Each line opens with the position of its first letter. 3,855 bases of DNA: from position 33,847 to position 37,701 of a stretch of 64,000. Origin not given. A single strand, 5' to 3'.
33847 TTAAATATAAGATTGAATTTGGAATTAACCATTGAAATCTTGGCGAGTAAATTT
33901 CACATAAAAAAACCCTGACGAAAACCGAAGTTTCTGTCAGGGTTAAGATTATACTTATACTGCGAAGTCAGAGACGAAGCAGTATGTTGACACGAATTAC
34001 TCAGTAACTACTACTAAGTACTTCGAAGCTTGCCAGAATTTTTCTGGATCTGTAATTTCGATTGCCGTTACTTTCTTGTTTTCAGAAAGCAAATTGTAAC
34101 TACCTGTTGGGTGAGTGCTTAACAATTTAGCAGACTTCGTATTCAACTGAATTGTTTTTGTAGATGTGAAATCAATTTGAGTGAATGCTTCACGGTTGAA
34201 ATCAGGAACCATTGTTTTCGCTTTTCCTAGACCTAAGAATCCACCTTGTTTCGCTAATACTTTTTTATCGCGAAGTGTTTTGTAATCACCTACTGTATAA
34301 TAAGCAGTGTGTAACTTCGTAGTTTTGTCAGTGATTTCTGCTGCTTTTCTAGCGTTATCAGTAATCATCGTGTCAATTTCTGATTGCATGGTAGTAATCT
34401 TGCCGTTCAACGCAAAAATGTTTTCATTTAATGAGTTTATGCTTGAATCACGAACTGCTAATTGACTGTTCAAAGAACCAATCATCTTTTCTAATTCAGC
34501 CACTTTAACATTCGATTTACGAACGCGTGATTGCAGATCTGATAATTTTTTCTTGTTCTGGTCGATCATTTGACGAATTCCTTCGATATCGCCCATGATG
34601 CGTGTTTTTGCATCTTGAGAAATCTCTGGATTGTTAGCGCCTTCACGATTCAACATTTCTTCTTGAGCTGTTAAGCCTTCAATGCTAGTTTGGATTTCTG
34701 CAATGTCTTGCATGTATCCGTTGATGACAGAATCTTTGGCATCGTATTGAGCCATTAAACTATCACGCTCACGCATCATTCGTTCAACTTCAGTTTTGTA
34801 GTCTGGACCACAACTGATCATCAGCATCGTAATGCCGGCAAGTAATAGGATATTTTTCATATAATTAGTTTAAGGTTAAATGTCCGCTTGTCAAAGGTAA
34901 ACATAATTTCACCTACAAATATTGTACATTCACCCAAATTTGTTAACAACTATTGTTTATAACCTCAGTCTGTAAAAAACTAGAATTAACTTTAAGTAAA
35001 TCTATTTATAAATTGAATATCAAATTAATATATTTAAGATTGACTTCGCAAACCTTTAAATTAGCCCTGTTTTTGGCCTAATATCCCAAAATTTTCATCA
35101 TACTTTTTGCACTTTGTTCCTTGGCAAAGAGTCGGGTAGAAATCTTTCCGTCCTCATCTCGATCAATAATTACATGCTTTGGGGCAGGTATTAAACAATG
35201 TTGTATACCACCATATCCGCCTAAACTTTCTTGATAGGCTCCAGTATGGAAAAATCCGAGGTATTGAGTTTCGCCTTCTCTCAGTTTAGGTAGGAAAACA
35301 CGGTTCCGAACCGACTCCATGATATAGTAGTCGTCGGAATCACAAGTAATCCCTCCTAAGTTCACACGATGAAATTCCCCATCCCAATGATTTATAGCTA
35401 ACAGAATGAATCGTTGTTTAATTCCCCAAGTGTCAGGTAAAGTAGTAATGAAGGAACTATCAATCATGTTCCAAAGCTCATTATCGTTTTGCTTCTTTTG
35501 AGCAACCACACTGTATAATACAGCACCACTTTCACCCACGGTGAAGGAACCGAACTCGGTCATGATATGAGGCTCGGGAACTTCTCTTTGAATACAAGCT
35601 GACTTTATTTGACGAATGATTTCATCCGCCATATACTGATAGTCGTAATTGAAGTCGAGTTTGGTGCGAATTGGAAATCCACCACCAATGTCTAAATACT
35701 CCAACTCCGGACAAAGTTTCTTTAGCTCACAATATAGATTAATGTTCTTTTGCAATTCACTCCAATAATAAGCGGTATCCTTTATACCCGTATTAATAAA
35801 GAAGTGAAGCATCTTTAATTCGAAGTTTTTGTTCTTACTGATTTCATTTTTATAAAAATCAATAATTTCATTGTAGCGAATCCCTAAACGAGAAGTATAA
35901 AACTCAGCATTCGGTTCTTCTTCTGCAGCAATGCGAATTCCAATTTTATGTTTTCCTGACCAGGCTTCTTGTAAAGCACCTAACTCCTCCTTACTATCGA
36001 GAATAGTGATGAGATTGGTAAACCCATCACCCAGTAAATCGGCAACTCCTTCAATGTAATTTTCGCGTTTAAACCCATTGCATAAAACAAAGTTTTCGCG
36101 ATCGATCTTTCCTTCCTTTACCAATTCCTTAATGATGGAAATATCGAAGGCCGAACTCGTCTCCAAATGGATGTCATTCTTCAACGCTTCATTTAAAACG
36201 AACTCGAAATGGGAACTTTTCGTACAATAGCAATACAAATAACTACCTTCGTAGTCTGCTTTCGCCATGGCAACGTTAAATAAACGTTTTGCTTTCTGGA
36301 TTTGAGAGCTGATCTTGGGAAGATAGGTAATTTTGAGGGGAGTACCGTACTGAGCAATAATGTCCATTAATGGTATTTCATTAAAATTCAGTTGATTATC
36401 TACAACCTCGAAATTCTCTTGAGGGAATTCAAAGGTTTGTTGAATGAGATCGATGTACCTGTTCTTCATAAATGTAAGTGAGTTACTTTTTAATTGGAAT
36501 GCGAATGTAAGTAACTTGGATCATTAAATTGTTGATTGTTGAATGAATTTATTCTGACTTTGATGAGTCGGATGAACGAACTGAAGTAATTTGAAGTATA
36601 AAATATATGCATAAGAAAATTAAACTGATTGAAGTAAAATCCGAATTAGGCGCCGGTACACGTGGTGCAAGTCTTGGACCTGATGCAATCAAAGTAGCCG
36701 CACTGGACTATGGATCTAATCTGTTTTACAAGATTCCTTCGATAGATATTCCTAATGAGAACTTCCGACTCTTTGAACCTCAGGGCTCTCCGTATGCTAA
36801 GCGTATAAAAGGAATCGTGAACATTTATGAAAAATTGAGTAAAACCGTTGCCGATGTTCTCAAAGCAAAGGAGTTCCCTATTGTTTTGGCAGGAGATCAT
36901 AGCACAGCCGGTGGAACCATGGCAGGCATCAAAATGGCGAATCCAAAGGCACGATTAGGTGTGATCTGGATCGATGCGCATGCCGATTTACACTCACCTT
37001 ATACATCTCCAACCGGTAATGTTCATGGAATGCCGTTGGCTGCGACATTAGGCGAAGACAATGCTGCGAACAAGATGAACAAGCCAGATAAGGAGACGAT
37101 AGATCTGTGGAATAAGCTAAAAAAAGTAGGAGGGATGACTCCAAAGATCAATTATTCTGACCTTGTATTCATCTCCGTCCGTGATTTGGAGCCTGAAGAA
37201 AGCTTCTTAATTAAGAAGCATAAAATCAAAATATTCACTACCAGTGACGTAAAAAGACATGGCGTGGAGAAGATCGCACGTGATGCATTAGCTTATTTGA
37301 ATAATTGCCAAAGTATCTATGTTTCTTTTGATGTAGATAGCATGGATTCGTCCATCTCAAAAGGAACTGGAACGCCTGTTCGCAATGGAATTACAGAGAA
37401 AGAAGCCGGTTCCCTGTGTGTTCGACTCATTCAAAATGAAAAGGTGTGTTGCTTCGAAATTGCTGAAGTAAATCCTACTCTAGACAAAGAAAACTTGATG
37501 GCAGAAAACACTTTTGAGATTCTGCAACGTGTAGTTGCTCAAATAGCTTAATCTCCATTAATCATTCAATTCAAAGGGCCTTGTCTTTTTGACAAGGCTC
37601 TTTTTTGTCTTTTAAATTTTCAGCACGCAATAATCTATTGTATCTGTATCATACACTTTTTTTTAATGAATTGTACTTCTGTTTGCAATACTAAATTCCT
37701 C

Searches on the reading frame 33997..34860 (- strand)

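Call 6: search_protein_families(library=pfam, proteins=[window:33997-34860:-])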
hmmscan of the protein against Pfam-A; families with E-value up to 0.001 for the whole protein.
window:33997-34860:- (287 aa): 2 families
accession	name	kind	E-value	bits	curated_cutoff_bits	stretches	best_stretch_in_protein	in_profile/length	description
PF06103.16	DUF948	-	0.00015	22.3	37.2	0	21-64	45-88/89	Bacterial protein of unknown function (DUF948)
PF24922.1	ACBP4_C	-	0.0005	20.7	31.2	1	90-160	10-80/105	Acyl-CoA-binding domain-containing protein 4-6, C-terminal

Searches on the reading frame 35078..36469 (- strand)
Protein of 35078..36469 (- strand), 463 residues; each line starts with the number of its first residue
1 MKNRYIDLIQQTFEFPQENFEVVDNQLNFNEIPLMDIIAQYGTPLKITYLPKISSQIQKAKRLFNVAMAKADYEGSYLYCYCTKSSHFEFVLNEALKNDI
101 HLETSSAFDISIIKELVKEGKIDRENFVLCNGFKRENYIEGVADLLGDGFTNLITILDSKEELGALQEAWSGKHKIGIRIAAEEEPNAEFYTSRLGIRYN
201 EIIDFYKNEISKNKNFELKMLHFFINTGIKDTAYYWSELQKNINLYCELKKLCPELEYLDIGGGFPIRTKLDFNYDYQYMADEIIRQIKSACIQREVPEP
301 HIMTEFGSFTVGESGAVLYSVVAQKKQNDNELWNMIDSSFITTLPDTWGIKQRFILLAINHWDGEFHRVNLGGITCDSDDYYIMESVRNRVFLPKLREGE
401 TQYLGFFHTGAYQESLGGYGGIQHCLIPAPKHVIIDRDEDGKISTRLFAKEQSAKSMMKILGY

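Call 6: search_protein_families(library=pfam, proteins=[window:35078-36469:-])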
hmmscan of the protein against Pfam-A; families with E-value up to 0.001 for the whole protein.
window:35078-36469:- (463 aa): 1 family
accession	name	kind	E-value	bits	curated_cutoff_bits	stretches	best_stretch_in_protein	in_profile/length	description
PF02784.22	Orn_Arg_deC_N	-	1.5e-16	60.9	23.4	1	69-311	16-246/247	Pyridoxal-dependent decarboxylase, pyridoxal binding domain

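Call 7: search_protein_families(library=ncbifam, proteins=[window:35078-36469:-])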
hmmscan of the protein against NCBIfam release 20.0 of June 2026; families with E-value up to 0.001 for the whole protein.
window:35078-36469:- (463 aa): 6 families
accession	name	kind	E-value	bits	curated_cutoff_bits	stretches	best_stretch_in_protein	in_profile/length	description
NF003763.0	PRK05354.1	equivalog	1.9e-49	168.8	369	2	40-331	61-366/636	biosynthetic arginine decarboxylase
TIGR01273.1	speA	equivalog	5e-49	167.3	624.1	2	41-332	55-359/624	arginine decarboxylase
TIGR01048.1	lysA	equivalog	1e-24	86.9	297.9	1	24-416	6-380/417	diaminopimelate decarboxylase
NF052544.1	OrLyDeCDokD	equivalog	1.1e-11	44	700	1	19-414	18-421/461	ornithine/lysine decarboxylase DokD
NF006515.0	PRK08961.1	equivalog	6.1e-11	41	802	1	81-353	531-789/861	bifunctional aspartate kinase/diaminopimelate decarboxylase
TIGR03099.1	dCO2ase_PEP1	hypoth_equivalog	1.2e-08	34.5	478.45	1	195-414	166-380/398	pyridoxal-dependent decarboxylase, exosortase A system-associated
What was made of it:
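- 35078..36469 (-): PLP-dependent arginine/ornithine decarboxylase-like gene ('speA'). It is divergent from the arginase-family gene and forms part of the conserved frame. PF02784 hit; speA models score below their cut-offs (calls 6, 7).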

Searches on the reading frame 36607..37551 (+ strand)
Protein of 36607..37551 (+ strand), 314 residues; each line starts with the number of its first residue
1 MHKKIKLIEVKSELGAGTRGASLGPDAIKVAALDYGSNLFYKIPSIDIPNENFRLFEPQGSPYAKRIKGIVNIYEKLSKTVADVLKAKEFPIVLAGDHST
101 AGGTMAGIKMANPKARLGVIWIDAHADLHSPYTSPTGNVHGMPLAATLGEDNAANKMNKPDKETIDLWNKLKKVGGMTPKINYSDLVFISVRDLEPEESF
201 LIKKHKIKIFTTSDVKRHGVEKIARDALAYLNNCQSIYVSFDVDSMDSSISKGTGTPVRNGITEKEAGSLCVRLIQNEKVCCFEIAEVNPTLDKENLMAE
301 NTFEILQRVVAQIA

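Call 6: search_protein_families(library=pfam, proteins=[window:36607-37551:+])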
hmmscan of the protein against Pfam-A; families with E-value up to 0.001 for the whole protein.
window:36607-37551:+ (314 aa): 1 family
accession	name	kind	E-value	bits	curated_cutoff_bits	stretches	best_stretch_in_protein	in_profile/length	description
PF00491.26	Arginase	-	2.6e-55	188.3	22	1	5-307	3-275/280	Arginase family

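Call 7: search_protein_families(library=ncbifam, proteins=[window:36607-37551:+])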
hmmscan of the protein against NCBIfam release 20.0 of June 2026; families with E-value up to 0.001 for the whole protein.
window:36607-37551:+ (314 aa): 5 families
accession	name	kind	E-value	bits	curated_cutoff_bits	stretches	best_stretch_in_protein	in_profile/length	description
TIGR01229.1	rocF_arginase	equivalog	1.1e-65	221.9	227.6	1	7-307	2-292/300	arginase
TIGR01227.1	hutG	equivalog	3.2e-24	85.7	229.15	2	202-302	198-298/307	formimidoylglutamase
TIGR01230.1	agmatinase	equivalog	2.6e-21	76.5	174.3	2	186-308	156-271/275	agmatinase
NF002564.0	PRK02190.1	subfamily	2.4e-18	66.3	302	1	203-303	193-291/307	agmatinase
NF010347.0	PRK13775.1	equivalog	3.7e-13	49.5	381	2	72-142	110-179/331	formimidoylglutamase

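Call 10: find_encoding_contigs(protein=window:36607-37551:+, flank=6000, max_places=10)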
Protein window:36607-37551:+ (314 aa): 21 contigs read that carry it; 10 places shown.
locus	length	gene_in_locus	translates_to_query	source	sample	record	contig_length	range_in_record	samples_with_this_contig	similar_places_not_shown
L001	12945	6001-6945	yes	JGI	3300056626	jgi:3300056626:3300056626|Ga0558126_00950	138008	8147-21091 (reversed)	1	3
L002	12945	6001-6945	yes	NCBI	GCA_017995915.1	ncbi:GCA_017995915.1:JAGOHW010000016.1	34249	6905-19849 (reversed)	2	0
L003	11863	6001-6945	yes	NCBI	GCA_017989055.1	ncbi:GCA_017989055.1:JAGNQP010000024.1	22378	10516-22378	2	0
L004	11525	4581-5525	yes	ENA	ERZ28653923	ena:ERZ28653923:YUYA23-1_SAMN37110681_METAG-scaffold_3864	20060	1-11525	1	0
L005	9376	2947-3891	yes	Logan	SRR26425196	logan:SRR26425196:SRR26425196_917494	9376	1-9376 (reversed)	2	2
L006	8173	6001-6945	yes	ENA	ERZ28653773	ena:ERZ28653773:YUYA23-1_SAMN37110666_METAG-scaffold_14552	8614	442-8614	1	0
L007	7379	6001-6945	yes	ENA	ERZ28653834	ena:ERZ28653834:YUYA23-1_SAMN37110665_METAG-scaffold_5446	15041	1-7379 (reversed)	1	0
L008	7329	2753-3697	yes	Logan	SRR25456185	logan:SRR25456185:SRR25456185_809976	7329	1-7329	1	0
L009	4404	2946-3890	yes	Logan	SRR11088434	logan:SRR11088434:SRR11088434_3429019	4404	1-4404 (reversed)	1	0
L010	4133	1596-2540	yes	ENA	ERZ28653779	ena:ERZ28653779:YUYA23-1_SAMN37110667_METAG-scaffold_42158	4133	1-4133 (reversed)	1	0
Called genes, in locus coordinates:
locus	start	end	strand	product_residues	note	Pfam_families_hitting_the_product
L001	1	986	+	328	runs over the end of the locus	PF02562:PhoH, PF13245:AAA_19, PF13604:AAA_30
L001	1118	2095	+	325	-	PF01259:SAICAR_synt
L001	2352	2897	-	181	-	PF01553:Acyltransferase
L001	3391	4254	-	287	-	-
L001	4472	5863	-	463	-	PF02784:Orn_Arg_deC_N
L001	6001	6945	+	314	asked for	PF00491:Arginase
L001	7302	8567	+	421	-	PF01757:Acyl_transf_3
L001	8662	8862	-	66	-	-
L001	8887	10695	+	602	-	PF03485:Arg_tRNA_synt_N, PF00750:tRNA-synt_1d, PF05746:DALR_1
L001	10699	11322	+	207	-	PF05708:Peptidase_C92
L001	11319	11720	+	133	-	-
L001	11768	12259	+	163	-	-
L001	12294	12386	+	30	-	-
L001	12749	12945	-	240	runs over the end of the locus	PF03741:TerC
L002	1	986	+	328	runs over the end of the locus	PF02562:PhoH, PF13245:AAA_19, PF13604:AAA_30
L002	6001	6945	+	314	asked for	PF00491:Arginase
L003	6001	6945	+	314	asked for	PF00491:Arginase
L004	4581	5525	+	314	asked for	PF00491:Arginase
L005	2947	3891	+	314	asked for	PF00491:Arginase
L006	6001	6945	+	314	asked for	PF00491:Arginase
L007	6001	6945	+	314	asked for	PF00491:Arginase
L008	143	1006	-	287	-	-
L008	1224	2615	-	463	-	PF02784:Orn_Arg_deC_N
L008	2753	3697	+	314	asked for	PF00491:Arginase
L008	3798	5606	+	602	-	PF03485:Arg_tRNA_synt_N, PF00750:tRNA-synt_1d, PF05746:DALR_1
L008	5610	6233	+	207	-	PF05708:Peptidase_C92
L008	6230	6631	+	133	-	-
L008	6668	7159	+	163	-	-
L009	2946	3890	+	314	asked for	PF00491:Arginase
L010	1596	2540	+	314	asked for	PF00491:Arginase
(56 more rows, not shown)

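Call 13: find_related_loci(query=window:36607-37551:+, collection=genome_contigs, flank=5000)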
Query window:36607-37551:+ (314 aa) in genome_contigs; peptide patterns used: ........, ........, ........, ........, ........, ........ (x = any residue, [..] = any of these).
274 stretches matched a pattern; 197 encode a relative of the query (tblastn E <= 1e-3); the best 80 are kept; 80 distinct loci.
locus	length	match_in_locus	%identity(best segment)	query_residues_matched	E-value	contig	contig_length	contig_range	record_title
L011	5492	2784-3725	100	1-314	0e+0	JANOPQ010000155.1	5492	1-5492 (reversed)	MAG: Bacteroidota bacterium isolate VAR_4_metabat_461 VAR_4_k141_377907, whole genome shotgun sequence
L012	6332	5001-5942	100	1-314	0e+0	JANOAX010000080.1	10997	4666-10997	MAG: Bacteroidota bacterium isolate VAR_18_metabat_267 VAR_18_k141_3289663, whole genome shotgun sequence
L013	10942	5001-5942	100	1-314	0e+0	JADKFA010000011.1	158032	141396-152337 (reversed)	MAG: Bacteroidetes bacterium isolate Rand_18-Q3-R56-63_BATAC.320 tig00004600-10-1576770, whole genome shotgun sequence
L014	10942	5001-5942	99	1-314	0e+0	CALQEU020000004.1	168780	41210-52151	MAG: Bifidobacterium breve isolate HRS-HS12-bin-145 genome assembly, contig: HRSG-H12-C39, whole genome shotgun sequence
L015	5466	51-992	89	1-314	0e+0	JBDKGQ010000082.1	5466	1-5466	MAG: Bacteroidota bacterium isolate farmington_2019_sw_WHONDRS-S19S_0053_F_bin.6 scaffold_3564, whole genome shotgun seq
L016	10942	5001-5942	88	1-314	0e+0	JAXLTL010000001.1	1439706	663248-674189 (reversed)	MAG: Bacteroidia bacterium isolate STL-BAC3 C3.123.fa-1, whole genome shotgun sequence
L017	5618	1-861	99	28-314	0e+0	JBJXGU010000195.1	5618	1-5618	MAG: Bacteroidia bacterium isolate F1F2.bin.178 k127_8585466, whole genome shotgun sequence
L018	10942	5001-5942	88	1-314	0e+0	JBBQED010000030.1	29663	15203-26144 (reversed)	MAG: Bacteroidia bacterium isolate Co_metawrap_1125 Cmw_1125_k141_3392134_length_29663_cov_13.0000, whole genome shotgun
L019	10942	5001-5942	88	1-314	0e+0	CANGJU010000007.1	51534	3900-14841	MAG: Bacteroidetes bacterium isolate Jr-28jun17-226 genome assembly, contig: Jr-28jun17-C842, whole genome shotgun seque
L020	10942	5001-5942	88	1-314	0e+0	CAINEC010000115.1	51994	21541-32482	MAG: uncultured Bacteroidetes bacterium isolate ErkenSummer_bin-5090 genome assembly, contig: bin-5090:115/203, whole ge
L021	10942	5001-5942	87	1-314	0e+0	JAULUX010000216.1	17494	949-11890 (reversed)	MAG: Bacteroidia bacterium isolate P_BACT3 NODE_6603_length_17494_cov_1.695630, whole genome shotgun sequence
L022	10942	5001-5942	89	1-314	0e+0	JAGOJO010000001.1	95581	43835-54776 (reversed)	MAG: Bacteroidia bacterium isolate Go_SlAct_bin_93 Go_SlAct_573_length_95581_cov_12.100802, whole genome shotgun sequenc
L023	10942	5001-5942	88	1-314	0e+0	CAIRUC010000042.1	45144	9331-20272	MAG: uncultured Bacteroidetes bacterium isolate LJ_bin-3261 genome assembly, contig: bin-3261:042/141, whole genome shot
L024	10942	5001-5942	86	1-314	0e+0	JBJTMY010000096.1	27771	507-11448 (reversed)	MAG: Bacteroidota bacterium isolate samp_4451_semibin_111 samp_4451_651638, whole genome shotgun sequence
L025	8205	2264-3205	87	1-314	0e+0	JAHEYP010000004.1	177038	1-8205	MAG: Bacteroidetes bacterium isolate nzgw130 NODE_48_length_177039_cov_7.743559, whole genome shotgun sequence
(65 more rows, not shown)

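Call 57: search_solved_structures(query=window:36607-37551:+, max_evalue=1e-10)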
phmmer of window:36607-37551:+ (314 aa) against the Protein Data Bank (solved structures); distinct sequences matched with E-value up to 1e-10: 49.
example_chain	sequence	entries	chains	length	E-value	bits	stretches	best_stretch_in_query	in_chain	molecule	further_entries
1cev_A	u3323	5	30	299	2.7e-51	178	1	3-300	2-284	PROTEIN (ARGINASE)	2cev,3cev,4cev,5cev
6dkt_A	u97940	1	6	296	1.7e-47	165.5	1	1-309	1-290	Arginase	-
6nfp_A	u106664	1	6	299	1.8e-47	165.4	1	1-309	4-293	Arginase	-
2eiv_A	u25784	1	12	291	1.3e-44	156.1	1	4-301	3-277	Arginase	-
2ef4_A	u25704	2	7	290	1.5e-44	155.8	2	4-149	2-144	Arginase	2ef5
6nbk_A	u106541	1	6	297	1.2e-41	146.3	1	1-303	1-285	Arginase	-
4hww_A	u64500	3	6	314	4.8e-37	131.2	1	44-295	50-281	Arginase-1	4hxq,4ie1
1wva_A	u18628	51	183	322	5.2e-37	131.1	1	44-295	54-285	Arginase 1 | Arginase-1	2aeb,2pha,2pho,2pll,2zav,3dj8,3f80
6q92_A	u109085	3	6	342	6.3e-37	130.8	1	44-295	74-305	Arginase-1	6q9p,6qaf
3e6v_A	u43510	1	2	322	9.9e-37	130.1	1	44-295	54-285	Arginase-1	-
1wvb_A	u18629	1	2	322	1.3e-36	129.7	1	44-295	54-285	Arginase 1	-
3e6k_A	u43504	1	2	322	1.4e-36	129.7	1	44-295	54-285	Arginase-1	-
4q3p_A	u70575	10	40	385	2.4e-35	125.6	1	73-296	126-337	Arginase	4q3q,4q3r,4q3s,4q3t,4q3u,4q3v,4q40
1hqx_A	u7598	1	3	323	1.4e-34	123.1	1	46-295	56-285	ARGINASE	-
1d3v_A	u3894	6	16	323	1.4e-34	123.1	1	46-295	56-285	PROTEIN (ARGINASE) | ARGINASE 1 | ARGINASE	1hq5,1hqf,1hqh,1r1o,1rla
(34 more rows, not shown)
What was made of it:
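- On Agmatinase (SpeB): PDB agmatinases match at E 1e-16, arginases at E 2.7e-51 (call 57).
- On Arginase (RocF): The best solved relatives are bacterial arginases (call 57).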

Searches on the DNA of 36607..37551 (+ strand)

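Call 25: search_rna_families(source=L013, start=5900, end=10942, threshold=evalue, max_evalue=0.1)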
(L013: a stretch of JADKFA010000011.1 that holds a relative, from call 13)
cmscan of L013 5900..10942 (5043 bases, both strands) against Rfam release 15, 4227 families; matches with E-value up to 0.1: 3.
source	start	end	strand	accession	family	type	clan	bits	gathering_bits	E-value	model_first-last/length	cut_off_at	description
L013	6085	6257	+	RF02001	group-II-D1D4-3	Intron;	CL00102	121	32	2.1e-25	1-170/170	no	Group II catalytic intron D1-D4-3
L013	6330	6406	+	RF01998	group-II-D1D4-1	Intron;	CL00102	52.4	35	1.1e-07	1-84/84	no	Group II catalytic intron D1-D4-1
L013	7862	7955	+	RF00029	Intron_gpII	Intron;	-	40.9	40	1e-05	1-77/77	no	Group II catalytic intron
